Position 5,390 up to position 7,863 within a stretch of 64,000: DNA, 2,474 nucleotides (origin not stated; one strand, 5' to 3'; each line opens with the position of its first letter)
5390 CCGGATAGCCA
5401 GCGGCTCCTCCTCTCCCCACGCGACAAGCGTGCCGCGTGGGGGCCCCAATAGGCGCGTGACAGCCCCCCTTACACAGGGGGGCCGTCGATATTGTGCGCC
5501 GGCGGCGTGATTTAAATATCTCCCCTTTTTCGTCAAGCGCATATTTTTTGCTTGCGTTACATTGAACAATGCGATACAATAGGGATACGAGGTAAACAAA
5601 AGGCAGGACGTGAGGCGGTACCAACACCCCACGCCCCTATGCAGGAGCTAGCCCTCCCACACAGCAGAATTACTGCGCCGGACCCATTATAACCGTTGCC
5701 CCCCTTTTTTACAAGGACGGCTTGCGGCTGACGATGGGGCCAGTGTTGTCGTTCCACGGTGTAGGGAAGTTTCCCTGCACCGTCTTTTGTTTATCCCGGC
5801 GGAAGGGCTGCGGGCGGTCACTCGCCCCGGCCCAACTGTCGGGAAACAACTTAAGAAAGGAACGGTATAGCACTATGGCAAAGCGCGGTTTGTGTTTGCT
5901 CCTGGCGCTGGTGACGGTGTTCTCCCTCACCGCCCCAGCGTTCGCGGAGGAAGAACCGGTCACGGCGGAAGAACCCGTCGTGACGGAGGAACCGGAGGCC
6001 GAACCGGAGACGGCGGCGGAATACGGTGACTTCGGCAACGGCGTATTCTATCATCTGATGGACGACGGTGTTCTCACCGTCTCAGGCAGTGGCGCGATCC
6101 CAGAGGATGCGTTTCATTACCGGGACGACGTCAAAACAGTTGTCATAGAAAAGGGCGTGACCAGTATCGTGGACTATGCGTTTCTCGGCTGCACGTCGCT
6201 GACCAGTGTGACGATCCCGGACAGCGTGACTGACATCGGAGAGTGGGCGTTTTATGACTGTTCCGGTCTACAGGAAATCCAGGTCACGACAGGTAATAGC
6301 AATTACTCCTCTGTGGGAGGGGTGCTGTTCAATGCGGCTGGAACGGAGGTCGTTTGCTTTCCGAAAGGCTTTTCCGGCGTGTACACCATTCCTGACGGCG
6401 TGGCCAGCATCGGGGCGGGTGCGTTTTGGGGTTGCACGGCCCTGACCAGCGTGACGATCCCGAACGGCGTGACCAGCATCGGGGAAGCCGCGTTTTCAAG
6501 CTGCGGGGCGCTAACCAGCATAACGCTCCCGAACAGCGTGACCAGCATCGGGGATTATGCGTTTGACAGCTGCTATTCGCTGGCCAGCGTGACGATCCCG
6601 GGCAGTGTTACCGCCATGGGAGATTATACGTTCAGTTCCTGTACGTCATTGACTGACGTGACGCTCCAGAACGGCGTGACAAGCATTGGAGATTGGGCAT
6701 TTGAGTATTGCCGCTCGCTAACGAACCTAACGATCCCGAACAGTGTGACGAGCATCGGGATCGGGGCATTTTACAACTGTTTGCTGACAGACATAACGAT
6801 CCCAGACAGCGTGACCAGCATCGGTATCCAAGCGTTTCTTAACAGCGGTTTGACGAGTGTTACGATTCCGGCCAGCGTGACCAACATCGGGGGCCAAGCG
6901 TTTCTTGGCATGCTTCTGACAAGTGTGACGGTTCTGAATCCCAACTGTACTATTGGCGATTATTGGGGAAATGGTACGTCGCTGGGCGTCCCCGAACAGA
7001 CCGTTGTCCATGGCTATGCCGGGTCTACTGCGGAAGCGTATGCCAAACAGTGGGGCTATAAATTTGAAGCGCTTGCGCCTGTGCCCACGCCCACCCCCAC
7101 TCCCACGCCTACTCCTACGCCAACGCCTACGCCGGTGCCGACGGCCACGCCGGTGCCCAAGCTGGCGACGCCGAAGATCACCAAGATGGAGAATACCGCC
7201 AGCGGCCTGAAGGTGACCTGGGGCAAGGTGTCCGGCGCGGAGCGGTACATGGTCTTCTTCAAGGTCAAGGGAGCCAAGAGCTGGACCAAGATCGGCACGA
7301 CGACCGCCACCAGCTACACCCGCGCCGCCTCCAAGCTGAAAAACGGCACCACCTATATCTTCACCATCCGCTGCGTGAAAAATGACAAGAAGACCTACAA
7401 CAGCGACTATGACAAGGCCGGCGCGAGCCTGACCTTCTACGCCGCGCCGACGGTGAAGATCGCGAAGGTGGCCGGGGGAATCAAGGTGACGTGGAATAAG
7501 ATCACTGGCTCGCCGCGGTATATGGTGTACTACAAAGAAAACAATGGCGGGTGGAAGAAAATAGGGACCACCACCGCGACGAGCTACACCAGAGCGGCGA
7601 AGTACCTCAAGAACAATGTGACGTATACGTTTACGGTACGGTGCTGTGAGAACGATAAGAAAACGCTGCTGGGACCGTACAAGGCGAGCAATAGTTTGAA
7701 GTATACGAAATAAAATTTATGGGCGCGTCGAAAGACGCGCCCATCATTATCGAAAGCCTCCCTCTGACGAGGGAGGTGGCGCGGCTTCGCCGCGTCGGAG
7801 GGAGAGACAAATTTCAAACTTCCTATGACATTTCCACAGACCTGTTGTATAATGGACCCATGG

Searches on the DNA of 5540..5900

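Call 53: search_rna_families(source=window, start=5540, end=5900, threshold=evalue, max_evalue=10)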
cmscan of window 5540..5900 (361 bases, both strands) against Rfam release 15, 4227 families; matches with E-value up to 10: 4.
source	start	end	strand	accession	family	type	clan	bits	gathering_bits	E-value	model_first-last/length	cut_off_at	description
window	5800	5844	+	RF03542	Flavi_ISFV_repeat_Ra_Rb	Cis-reg;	CL00131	16.8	50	2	1-100/100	no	Insect-Specific Flavivirus 3' UTR repeats Ra and Rb elements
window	5756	5783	+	RF00107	FinP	Gene;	CL00016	14.6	45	3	38-69/76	no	FinP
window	5710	5839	+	RF02354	BjrC80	Gene; sRNA;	-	13.4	80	2.4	1-162/162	no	Bradyrhizobiaceae sRNA BjrC80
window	5708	5763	-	RF01383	GRIK4_3p_UTR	Gene;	-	13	38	6.8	1-94/94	no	GRIK4 3 prime UTR element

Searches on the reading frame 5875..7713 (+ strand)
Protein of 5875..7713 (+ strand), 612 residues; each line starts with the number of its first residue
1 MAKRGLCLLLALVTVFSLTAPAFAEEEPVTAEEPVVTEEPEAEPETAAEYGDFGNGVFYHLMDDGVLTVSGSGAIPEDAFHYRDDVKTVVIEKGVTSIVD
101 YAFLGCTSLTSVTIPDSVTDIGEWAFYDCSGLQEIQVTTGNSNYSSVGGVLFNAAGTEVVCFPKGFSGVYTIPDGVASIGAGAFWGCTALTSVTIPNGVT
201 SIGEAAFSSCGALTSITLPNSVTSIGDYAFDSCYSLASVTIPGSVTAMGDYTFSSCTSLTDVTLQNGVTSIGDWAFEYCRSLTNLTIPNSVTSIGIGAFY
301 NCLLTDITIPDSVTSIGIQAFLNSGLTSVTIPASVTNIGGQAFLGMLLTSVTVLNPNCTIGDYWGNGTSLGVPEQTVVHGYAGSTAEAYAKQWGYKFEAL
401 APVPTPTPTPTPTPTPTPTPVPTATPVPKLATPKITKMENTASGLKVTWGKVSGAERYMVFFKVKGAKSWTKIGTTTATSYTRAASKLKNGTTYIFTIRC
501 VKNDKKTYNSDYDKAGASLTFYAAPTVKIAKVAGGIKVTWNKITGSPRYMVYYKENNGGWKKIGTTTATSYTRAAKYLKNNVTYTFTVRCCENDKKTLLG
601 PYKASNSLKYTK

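Call 13: find_encoding_contigs(protein=window:5875-7713:+, flank=3000, max_places=10)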
Protein window:5875-7713:+ (612 aa): 1 contig read that carries it; 1 place shown.
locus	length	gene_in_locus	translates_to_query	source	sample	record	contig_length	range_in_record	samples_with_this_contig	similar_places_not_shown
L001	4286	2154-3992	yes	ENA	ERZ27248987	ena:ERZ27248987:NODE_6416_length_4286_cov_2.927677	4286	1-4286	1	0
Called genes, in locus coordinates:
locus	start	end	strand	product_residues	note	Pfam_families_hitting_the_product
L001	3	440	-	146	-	?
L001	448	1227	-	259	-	PF00481:PP2C (faint), PF13672:PP2C_2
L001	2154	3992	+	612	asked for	-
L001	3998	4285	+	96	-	?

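Call 30: search_protein_families(library=pfam, proteins=[window:5875-7710:+], max_evalue=0.001)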
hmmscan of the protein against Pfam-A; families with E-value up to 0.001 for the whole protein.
window:5875-7710:+ (612 aa): 7 families
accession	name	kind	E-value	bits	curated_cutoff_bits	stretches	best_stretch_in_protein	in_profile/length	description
PF13306.12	LRR_5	-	2.6e-77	257.3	27.7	3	247-363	2-118/127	BspA type Leucine rich repeat region (6 copies)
PF05725.18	FNIP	-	1.9e-07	31.5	21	1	281-316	4-39/44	FNIP Repeat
PF00041.27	fn3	-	1.7e-05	25.3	25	0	438-504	9-72/84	Fibronectin type III domain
PF25814.1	fn3_SORL1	-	6.4e-05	23.3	27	0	431-502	4-73/90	SORL1-like, fn3 domain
PF21910.2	GH85_C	-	0.00018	22.3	27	0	536-571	19-54/95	GH85 endohexosaminidases, C-terminal domain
PF25300.1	Fn3_Dep-1_3rd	-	0.00038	20.7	26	0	438-505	6-76/85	Dep-1 third Fn3-like domain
PF13855.12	LRR_8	-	0.00045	20.3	27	0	197-238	11-53/61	Leucine rich repeat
